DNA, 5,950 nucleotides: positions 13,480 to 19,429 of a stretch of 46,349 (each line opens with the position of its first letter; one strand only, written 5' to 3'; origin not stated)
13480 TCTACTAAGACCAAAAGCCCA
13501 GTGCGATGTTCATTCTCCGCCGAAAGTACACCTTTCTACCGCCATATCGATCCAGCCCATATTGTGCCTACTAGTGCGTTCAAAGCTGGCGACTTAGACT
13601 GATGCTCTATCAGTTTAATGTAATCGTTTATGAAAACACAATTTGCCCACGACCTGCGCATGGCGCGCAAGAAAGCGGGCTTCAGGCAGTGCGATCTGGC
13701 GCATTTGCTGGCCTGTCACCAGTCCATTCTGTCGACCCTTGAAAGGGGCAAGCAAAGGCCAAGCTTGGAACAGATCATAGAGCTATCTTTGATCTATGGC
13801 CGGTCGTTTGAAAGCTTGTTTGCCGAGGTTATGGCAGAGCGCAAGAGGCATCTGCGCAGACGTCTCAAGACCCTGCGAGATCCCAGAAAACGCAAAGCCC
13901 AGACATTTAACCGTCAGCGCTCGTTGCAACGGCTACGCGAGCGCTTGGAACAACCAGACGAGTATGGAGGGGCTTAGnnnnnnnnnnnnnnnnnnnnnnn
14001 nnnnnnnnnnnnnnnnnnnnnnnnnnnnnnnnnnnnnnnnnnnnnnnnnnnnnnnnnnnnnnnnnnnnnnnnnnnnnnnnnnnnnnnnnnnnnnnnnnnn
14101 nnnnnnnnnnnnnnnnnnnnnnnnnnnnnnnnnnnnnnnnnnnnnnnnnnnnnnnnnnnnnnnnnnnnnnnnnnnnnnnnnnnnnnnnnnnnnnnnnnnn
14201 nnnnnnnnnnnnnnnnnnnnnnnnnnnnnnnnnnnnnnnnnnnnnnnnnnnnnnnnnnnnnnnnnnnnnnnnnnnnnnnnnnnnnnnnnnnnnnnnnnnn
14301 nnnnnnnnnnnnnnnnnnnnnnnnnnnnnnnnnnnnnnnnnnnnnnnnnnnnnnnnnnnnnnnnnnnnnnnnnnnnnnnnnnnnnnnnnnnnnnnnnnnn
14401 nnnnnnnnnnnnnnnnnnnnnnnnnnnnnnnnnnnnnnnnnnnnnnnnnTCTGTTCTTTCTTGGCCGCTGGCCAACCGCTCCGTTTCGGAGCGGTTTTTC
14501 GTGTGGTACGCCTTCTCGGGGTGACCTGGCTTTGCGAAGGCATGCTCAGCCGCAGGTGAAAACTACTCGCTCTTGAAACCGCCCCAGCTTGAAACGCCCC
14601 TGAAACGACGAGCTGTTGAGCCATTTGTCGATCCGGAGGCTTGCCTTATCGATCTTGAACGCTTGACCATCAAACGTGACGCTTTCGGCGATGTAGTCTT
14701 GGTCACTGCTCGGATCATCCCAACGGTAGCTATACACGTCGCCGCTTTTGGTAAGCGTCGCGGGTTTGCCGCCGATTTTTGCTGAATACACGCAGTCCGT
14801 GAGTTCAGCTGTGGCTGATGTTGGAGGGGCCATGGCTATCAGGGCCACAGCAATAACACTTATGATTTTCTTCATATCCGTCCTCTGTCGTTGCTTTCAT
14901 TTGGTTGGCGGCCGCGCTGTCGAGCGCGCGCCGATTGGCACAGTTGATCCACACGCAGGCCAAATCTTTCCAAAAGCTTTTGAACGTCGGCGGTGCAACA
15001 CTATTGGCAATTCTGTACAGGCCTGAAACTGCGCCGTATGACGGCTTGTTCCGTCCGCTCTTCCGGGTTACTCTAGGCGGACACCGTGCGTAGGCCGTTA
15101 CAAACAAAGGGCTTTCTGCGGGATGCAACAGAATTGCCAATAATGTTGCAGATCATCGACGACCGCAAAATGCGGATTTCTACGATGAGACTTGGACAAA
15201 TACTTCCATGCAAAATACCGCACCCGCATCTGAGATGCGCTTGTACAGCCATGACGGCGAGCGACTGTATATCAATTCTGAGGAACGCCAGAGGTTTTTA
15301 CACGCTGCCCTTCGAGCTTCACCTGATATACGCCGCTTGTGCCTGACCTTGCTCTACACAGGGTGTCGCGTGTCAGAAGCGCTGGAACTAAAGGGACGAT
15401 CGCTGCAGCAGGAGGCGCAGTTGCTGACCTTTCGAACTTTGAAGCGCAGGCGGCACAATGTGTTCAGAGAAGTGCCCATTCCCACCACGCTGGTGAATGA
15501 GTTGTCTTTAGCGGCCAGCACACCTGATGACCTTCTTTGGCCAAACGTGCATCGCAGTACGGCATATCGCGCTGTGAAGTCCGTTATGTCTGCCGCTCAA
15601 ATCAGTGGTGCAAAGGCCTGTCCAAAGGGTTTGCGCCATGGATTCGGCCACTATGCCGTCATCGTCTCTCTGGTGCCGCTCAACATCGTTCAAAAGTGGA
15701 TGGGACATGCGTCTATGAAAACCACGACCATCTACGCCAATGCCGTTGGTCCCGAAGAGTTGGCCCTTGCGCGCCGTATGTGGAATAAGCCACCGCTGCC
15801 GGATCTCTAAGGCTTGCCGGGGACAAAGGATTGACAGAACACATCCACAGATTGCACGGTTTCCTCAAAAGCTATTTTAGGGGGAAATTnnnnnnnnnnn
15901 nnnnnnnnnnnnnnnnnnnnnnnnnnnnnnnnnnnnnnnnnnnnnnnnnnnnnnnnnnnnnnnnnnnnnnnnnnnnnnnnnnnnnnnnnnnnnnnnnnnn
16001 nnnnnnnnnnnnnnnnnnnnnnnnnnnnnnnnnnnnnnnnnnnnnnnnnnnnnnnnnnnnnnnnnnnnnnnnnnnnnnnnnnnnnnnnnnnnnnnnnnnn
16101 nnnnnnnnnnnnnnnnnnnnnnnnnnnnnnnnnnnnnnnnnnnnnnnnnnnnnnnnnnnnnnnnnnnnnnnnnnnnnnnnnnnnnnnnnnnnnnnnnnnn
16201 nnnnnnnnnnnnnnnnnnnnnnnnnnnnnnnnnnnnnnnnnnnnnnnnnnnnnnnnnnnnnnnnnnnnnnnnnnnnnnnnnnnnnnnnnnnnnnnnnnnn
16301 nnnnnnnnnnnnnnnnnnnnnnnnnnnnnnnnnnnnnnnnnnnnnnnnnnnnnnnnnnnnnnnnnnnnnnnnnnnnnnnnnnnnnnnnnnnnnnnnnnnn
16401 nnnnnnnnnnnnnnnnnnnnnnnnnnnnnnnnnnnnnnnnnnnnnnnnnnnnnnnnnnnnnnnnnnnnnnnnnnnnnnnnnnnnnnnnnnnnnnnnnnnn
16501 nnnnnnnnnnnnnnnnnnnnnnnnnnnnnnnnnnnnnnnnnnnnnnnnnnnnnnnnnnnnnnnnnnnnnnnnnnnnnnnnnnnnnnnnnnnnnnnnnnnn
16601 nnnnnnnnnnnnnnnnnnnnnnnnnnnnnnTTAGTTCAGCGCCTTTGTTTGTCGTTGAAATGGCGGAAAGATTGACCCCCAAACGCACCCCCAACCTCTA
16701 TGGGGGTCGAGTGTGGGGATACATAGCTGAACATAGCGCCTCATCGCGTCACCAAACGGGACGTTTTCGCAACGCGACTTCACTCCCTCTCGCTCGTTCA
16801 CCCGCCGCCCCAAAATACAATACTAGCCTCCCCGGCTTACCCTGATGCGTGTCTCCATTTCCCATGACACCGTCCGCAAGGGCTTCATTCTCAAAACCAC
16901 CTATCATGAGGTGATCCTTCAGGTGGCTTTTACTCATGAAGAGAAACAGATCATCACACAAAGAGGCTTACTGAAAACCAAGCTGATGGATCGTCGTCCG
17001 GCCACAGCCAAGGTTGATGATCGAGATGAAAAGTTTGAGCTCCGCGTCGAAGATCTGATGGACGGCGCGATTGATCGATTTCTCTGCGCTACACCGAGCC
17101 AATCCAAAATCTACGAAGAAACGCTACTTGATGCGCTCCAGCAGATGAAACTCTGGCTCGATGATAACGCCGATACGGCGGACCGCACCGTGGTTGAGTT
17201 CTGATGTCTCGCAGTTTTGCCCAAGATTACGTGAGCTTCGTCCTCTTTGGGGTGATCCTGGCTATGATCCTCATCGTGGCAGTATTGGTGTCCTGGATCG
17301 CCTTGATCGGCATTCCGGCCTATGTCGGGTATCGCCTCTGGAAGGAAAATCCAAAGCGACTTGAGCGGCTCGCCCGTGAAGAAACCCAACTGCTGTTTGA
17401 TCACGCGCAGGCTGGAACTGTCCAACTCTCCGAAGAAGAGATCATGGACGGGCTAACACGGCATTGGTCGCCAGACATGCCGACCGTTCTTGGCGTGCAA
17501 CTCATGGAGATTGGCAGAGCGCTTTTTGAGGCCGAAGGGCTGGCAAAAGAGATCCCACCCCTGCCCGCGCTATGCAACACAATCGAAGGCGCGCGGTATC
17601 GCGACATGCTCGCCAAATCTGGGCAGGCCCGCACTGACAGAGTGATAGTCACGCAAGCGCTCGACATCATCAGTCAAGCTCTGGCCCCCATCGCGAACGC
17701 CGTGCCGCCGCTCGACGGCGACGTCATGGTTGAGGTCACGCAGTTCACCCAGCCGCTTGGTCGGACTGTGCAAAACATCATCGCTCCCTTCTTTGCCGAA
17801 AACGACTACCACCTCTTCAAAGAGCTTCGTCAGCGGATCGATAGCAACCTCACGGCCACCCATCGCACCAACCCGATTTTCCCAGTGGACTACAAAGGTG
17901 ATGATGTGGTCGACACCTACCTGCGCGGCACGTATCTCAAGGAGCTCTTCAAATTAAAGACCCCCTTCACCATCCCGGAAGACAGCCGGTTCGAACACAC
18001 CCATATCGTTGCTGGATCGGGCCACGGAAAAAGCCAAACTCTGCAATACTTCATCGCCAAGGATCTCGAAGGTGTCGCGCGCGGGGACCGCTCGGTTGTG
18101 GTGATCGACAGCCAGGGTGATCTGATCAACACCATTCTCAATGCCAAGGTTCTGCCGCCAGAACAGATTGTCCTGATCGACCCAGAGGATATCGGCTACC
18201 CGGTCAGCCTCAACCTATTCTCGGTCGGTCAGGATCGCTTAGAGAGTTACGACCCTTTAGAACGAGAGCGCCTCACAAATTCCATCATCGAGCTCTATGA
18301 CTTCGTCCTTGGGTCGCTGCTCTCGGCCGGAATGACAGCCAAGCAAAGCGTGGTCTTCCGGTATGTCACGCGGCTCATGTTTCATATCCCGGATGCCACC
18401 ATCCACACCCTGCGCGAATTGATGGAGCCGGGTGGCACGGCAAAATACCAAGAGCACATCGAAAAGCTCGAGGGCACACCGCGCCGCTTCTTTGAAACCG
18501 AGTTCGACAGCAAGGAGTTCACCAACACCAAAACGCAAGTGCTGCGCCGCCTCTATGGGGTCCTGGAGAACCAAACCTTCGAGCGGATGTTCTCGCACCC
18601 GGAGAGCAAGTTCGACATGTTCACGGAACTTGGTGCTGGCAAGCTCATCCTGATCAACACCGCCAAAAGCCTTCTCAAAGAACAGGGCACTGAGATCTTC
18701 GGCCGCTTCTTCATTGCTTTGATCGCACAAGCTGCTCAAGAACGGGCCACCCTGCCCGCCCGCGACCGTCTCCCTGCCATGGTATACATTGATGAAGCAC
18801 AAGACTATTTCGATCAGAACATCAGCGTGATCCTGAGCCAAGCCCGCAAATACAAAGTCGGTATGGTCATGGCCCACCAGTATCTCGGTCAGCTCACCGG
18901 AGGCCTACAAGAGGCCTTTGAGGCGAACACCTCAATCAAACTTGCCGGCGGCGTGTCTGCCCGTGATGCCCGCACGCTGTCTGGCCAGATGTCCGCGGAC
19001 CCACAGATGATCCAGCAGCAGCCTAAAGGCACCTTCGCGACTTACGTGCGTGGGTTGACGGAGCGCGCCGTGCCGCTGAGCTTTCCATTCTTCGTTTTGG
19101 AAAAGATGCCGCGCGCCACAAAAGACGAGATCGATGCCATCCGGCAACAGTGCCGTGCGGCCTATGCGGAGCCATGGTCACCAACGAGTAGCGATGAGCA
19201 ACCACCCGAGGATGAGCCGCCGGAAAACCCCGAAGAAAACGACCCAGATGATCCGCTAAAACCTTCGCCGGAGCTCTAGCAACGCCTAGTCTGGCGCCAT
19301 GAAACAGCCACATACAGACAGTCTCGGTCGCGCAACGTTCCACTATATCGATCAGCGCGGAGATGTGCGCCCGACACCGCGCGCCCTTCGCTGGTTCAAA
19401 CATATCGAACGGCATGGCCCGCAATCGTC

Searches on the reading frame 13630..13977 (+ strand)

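Call 16: search_protein_families(library=pfam, proteins=[window:13630-13977:+], max_evalue=0.001)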
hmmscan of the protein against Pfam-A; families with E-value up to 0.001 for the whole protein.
window:13630-13977:+ (115 aa): 2 families
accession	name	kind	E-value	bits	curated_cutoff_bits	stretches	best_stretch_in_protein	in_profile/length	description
PF13560.12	HTH_31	-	5.6e-08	33.4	27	1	4-58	1-56/64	Helix-turn-helix domain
PF01381.28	HTH_3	-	7.5e-08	32.7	23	1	9-61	1-53/55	Helix-turn-helix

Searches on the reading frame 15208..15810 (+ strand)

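Call 16: search_protein_families(library=pfam, proteins=[window:15208-15810:+], max_evalue=0.001)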
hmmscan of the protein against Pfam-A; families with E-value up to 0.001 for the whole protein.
window:15208-15810:+ (200 aa): 1 family
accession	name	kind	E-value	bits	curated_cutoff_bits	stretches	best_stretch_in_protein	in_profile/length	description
PF00589.27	Phage_integrase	-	4.8e-14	52.9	27.1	1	22-178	3-167/172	Phage integrase family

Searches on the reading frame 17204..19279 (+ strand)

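Call 16: search_protein_families(library=pfam, proteins=[window:17204-19279:+], max_evalue=0.001)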
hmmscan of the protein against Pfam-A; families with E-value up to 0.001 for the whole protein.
window:17204-19279:+ (691 aa): 1 family
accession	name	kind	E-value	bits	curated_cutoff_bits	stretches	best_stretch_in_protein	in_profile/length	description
PF01935.23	DUF87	-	0.00029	21.4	23.2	1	264-350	24-110/220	Helicase HerA, central domain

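Call 106: search_protein_families(library=padloc, proteins=[window:17204-19279:+], max_evalue=0.001)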
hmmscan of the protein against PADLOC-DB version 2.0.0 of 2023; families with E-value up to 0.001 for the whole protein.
window:17204-19279:+ (691 aa): 1 family
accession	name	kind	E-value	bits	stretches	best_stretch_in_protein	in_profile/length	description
PDLC04140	mad8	-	1.5e-12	45.7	1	264-611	28-284/314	mads_8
